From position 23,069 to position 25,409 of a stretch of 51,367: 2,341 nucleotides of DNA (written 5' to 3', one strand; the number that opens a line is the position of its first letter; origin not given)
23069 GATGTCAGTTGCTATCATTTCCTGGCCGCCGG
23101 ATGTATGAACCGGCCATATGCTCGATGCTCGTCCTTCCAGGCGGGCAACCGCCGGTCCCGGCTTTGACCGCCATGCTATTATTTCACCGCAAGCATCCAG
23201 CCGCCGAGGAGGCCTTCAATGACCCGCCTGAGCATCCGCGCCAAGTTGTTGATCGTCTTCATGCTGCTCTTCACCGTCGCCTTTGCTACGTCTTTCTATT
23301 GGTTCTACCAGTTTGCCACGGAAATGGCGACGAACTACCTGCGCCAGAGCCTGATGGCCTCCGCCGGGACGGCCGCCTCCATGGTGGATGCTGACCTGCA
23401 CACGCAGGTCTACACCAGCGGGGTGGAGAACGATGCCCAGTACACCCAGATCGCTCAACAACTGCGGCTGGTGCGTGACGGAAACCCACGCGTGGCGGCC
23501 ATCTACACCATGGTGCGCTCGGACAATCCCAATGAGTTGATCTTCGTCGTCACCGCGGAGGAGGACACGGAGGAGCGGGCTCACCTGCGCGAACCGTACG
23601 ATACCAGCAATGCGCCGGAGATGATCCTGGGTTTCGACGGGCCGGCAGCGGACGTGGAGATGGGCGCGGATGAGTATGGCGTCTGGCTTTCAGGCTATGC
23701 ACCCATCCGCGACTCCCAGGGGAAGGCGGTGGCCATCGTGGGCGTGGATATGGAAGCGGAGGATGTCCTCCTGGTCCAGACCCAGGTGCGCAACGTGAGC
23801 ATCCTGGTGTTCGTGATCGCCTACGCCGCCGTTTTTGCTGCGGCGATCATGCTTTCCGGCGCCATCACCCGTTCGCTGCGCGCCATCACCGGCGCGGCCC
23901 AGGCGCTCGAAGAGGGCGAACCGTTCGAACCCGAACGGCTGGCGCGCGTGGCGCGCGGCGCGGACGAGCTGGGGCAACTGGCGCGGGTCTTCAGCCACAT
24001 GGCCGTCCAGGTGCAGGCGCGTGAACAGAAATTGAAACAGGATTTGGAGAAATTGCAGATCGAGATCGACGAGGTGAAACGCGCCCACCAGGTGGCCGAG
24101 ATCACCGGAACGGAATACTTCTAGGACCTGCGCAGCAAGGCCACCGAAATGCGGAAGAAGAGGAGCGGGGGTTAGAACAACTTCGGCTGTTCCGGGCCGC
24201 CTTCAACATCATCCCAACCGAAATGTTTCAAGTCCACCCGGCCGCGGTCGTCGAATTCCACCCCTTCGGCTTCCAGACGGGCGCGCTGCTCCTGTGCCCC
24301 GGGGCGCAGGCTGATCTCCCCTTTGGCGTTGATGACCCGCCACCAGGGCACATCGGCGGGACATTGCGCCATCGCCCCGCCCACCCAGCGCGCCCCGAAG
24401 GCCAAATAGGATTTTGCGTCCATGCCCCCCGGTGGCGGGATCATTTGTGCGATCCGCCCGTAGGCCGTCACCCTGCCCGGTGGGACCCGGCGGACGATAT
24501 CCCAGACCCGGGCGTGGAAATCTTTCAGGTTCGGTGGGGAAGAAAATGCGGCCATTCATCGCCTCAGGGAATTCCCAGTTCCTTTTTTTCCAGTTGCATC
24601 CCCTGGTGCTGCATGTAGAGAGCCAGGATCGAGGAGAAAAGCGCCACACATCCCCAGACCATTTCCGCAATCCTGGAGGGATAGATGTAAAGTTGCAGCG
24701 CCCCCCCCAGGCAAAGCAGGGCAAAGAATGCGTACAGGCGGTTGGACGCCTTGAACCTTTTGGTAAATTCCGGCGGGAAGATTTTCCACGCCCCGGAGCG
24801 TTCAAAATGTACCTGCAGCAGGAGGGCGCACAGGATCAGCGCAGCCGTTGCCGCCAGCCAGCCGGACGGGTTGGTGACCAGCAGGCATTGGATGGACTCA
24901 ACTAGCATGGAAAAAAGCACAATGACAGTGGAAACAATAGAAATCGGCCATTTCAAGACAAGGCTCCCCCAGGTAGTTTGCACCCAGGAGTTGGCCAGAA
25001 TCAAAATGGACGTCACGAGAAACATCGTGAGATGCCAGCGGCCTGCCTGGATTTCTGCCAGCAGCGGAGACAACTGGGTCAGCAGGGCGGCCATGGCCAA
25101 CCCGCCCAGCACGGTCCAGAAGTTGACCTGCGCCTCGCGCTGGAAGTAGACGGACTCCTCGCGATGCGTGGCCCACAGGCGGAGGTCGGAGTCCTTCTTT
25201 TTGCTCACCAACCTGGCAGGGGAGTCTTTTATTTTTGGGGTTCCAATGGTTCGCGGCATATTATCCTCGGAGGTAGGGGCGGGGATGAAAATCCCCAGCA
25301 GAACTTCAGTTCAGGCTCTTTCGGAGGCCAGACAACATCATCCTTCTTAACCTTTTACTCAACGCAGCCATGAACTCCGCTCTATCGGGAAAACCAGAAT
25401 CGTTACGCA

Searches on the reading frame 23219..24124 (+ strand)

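Call 71: search_protein_families(library=pfam, proteins=[window:23219-24124:+], max_evalue=0.01)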
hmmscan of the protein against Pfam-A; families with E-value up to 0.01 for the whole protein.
window:23219-24124:+ (301 aa): 1 family
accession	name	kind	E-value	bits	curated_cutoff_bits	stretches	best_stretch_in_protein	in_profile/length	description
PF00672.30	HAMP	-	2.3e-07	31.5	25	1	212-266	2-52/53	HAMP domain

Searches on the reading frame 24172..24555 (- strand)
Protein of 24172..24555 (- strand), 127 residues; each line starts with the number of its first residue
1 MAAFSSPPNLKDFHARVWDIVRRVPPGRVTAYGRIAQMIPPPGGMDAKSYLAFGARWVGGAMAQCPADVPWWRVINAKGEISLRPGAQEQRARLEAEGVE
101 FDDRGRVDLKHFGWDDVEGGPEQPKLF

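Call 3: search_protein_families(library=pfam, proteins=[window:24172-24555:-], max_evalue=1)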
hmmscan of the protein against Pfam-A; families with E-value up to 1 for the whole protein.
window:24172-24555:- (127 aa): 1 family
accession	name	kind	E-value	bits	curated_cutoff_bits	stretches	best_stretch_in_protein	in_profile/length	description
PF01035.26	DNA_binding_1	-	6.6e-20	71.2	27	1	12-99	1-81/81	6-O-methylguanine DNA methyltransferase, DNA binding domain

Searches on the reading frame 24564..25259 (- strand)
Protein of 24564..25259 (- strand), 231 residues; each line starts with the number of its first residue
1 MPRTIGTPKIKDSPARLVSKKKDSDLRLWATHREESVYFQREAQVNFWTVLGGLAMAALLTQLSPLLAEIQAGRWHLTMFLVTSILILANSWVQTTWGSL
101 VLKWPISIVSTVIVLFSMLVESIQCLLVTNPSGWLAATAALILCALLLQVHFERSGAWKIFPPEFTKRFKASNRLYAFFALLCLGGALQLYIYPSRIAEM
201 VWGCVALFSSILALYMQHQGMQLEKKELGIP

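Call 3: search_protein_families(library=pfam, proteins=[window:24564-25259:-], max_evalue=1)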
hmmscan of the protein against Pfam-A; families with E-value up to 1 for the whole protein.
window:24564-25259:- (231 aa): 1 family
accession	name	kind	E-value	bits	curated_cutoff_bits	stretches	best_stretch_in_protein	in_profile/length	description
PF04854.19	DUF624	-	0.015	15.9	24.2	1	126-183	13-70/77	Protein of unknown function, DUF624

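Call 4: search_protein_families(library=padloc, proteins=[window:24564-25259:-], max_evalue=1)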
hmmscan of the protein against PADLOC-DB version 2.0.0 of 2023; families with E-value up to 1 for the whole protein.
window:24564-25259:- (231 aa): 0 families

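Call 5: search_protein_families(library=ncbifam, proteins=[window:24564-25259:-], max_evalue=1)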
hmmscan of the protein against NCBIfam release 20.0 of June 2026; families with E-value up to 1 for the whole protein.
window:24564-25259:- (231 aa): 1 family
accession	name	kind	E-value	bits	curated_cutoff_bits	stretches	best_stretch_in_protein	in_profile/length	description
NF047839.1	PspM_Rv2743c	equivalog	0.21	11.5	80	1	167-227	11-72/220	phage shock envelope stress response protein PspM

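Call 7: find_homologous_proteins(query=window:24564-25259:-, max_evalue=0.001)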
Query window:24564-25259:- (231 aa): 113 proteins with E <= 0.001 among 1428 candidates.
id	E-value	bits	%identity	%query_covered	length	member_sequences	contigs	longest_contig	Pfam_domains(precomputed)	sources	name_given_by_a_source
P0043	8.2e-135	466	100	93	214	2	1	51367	-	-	-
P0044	1.2e-120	420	83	100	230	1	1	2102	-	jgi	jgi:hypothetical protein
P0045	2.6e-108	379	74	100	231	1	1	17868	-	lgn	-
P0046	7.6e-107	374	74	100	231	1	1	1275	-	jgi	jgi:hypothetical protein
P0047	6.3e-104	365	76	91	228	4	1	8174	-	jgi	jgi:hypothetical protein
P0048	2.0e-102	360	71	99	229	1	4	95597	-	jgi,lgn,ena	jgi:hypothetical protein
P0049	4.4e-102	359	75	96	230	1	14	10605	-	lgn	-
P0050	7.6e-101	355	70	100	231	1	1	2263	-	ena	-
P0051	1.4e-100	354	69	100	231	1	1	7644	-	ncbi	-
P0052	1.4e-100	354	72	96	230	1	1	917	-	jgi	jgi:hypothetical protein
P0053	2.3e-100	353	70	100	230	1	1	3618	-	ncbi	ncbi:MAG: hypothetical protein AB1531_06095 [Chloroflexota bacterium]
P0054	1.3e-99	351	69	100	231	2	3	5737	-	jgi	jgi:hypothetical protein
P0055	8.7e-99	348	69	100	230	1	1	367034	-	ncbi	-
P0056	1.6e-98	347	70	97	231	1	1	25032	-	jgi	jgi:hypothetical protein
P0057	5.9e-98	345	68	100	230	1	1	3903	-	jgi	jgi:hypothetical protein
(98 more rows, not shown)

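Call 15: find_related_loci(query=A2, collection=genome_contigs, flank=10000)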
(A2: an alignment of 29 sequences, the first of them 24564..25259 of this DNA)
Query A2 (231 aa) in genome_contigs; peptide patterns used: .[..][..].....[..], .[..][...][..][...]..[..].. (x = any residue, [..] = any of these).
22 stretches matched a pattern; 12 encode a relative of the query (tblastn E <= 1e-3); 12 distinct loci.
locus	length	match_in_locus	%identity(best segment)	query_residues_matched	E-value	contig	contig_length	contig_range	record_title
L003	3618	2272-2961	70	1-231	4e-108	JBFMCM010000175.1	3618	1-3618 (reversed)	MAG: Chloroflexota bacterium isolate MAG193 MAG193_175, whole genome shotgun sequence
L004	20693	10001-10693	67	1-231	2e-100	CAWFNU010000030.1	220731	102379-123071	MAG: uncultured Chloroflexia bacterium isolate MFD05942.bin.2.91 genome assembly, contig: contig_99260, whole genome sho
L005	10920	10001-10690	66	1-231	4e-97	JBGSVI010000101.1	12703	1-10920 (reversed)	MAG: Anaerolineales bacterium isolate JTS-AC453 k141_4216652, whole genome shotgun sequence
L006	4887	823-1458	65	20-231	3e-91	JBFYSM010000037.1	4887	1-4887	MAG: Chloroflexota bacterium isolate PPR_0240 k121_1489927, whole genome shotgun sequence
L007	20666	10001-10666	46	7-231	2e-60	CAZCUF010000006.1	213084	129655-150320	MAG TPA_asm: uncultured Anaerolineaceae bacterium isolate SRP263991_co5_211 genome assembly, contig: NODE_89_length_2130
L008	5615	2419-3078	44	11-230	9e-58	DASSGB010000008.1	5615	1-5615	MAG TPA_asm: Anaerolineales bacterium isolate SMAG_U1021 k141_1398586, whole genome shotgun sequence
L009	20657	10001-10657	41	14-231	1e-53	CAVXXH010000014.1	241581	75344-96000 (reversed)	MAG: uncultured Chloroflexia bacterium isolate MFD04716.bin.1.227 genome assembly, contig: contig_8114, whole genome sho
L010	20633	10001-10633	43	21-231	5e-53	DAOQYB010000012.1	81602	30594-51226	MAG TPA_asm: Anaerolineaceae bacterium isolate AMR_MDS_1021 NODE_290_length_81602_cov_13.344746, whole genome shotgun se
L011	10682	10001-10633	44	21-231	3e-52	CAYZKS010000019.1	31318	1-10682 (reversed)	MAG TPA_asm: uncultured Anaerolineales bacterium isolate SRP098346_co1_3 genome assembly, contig: NODE_993_length_31318_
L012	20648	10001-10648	42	16-230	2e-45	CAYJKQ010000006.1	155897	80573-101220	MAG TPA_asm: uncultured Anaerolineaceae bacterium isolate ERP124720_co1_146 genome assembly, contig: NODE_127_length_155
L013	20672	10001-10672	38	8-231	6e-53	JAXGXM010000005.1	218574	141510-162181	MAG: Anaerolineaceae bacterium isolate AnMBR.bin490 bin490_5, whole genome shotgun sequence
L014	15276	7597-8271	41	9-231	2e-53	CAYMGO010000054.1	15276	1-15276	MAG TPA_asm: uncultured Anaerolinea sp. isolate SRP192927_co7_630 genome assembly, contig: NODE_7383_length_15276_cov_10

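Call 49: predict_structure(alignment_id=A2)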
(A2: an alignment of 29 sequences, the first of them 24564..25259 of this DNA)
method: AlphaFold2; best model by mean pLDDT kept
length: 231 residues; sequences in the alignment: 29
mean_pLDDT: 82.1   pTM: 0.75
mean pLDDT of the five models: 82.1, 81.9, 80.9, 79.6, 79.4
residues with pLDDT >= 90: 123; 70-90: 65; 50-70: 14; < 50: 29
segments of 3 or more residues with pLDDT < 50: 1-24, 26-29
pLDDT, mean of each block of 10 residues (from residue 1): 34 35 48 57 76 91 95 95 95 84 79 91 96 97 93 82 85 93 96 95 96 91 83 67
secondary structure, 60 per line:
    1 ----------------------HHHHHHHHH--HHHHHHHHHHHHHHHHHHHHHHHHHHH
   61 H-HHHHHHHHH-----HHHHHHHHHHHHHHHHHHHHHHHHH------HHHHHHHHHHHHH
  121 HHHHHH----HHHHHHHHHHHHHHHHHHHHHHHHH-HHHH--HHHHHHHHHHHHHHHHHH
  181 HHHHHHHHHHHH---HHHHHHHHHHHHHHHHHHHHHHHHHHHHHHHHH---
elements in order: H23-31 H34-61 H63-71 H77-101 H108-126 H131-155 H157-160 H163-192 H196-228

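Call 57: fold_search(model_id=the predicted structure, library=pdb)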
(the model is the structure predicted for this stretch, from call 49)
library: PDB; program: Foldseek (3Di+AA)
matches with E <= 10: 476; with E <= 0.001: 0
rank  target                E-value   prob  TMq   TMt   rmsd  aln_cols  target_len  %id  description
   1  8f6k_B                7.9e-02  0.85  0.28  0.24  11.8       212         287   14  Cryo-EM structure of a Zinc-loaded H263A/D287A mutant of the YiiP-Fab complex (released 2023-02-08)
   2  7aue_R                1.4e-01  0.51  0.22  0.20  19.1       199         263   13  Melanocortin receptor 4 (MC4R) Gs protein complex (released 2021-04-28)
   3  9jih_A                1.8e-01  0.28  0.19  0.18  28.0       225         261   10  Crystal structure of BAR domain of ACAP4 (released 2026-01-14)
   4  9cf8_0                2.5e-01  0.16  0.16  0.17  18.2       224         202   12  Cryo-EM structure of human kidney V-ATPase state 1 (released 2025-08-06)
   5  6hd8_B                2.9e-01  0.99  0.50  0.50   7.0       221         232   10  Crystal structure of the potassium channel MtTMEM175 in complex with a Nanobody-MBP fusion protein (released 2019-08-28)
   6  9kfj_C                3.2e-01  0.51  0.25  0.20  19.1       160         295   15  Cryo-EM structure of the compound 4-bound human relaxin family peptide receptor 3 (RXFP3)-Gi complex (released 2025-08-13)
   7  6hdc_B                3.3e-01  0.96  0.46  0.46   7.0       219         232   12  Crystal structure of the potassium channel MtTMEM175 T38A variant in complex with a Nanobody-MBP fusion protein (released 2019-08-28)
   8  6li2                  3.3e-01  0.23  0.20  0.15  19.6       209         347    8  Crystal structure of GPR52 ligand free form with rubredoxin fusion (released 2020-02-26)
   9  6swr_B                3.7e-01  0.99  0.51  0.51   5.9       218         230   10  Crystal structure of the lysosomal potassium channel MtTMEM175 T38A mutant soaked with zinc (released 2020-04-15)
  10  8f6h_B                5.2e-01  0.60  0.34  0.30  10.3       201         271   12  Cryo-EM structure of a Zinc-loaded asymmetrical TMD D70A mutant of the YiiP-Fab complex (released 2023-02-08)
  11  8ioc_R                5.7e-01  0.25  0.24  0.21  20.7       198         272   16  Cryo-EM structure of the gamma-MSH-bound human melanocortin receptor 3 (MC3R)-Gs complex (released 2023-09-20)
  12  8itl_R                5.9e-01  0.25  0.24  0.21  18.0       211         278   14  Cryo-EM structure of GIPR splice variant 1 (SV1) in complex with Gs protein (released 2023-10-18)
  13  8w8x_R                5.9e-01  0.23  0.23  0.21  20.1       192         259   15  Cryo-EM structure of beta-MSH-MC3R-Gs_Nb35 complex (released 2025-03-19)
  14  9jih_B                5.9e-01  0.21  0.22  0.19  29.0       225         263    9  Crystal structure of BAR domain of ACAP4 (released 2026-01-14)
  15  6tyi_A                6.2e-01  0.16  0.20  0.21  28.4       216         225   12  ExbB-ExbD complex in MSP1E3D1 nanodisc (released 2019-10-16)
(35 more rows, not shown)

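Call 66: search_protein_families(library=pfam, alignment_id=A2, max_evalue=1)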
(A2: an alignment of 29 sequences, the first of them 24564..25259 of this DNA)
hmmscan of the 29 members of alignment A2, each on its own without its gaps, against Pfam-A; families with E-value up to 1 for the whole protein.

A. member 1, window:24564-25259:- (231 aa): 1 family
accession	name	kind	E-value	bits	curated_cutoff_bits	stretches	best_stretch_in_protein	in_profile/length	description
PF04854.19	DUF624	-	0.015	15.9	24.2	1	126-183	13-70/77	Protein of unknown function, DUF624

B. families by the number of members that match (of 29 scanned): 21 families
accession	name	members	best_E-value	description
PF16192.10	PMT_4TMC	3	0.00066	C-terminal four TMM region of protein-O-mannosyltransferase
PF14093.11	DUF4271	3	0.071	Domain of unknown function (DUF4271)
PF03530.19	SK_channel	2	0.0039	Calcium-activated SK potassium channel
PF04854.19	DUF624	2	0.015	Protein of unknown function, DUF624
PF02656.20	DUF202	2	0.28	Domain of unknown function (DUF202)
PF09843.14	DUF2070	2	0.29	Predicted membrane protein (DUF2070)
PF01757.29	Acyl_transf_3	1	0.017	Acyltransferase domain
PF14146.11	DUF4305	1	0.025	Domain of unknown function (DUF4305)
PF11628.13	TCR_zetazeta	1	0.029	T-cell surface glycoprotein CD3 zeta chain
PF13239.11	2TM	1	0.043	2TM domain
PF18181.6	SLATT_1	1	0.081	SMODS and SLOG-associating 2TM effector domain 1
PF13789.11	DUF4181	1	0.099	Domain of unknown function (DUF4181)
PF04906.18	Tweety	1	0.099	Tweety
PF08372.16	PRT_C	1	0.13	Plant phosphoribosyltransferase C-terminal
PF04246.17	RseC_MucC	1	0.18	Positive regulator of sigma(E), RseC/MucC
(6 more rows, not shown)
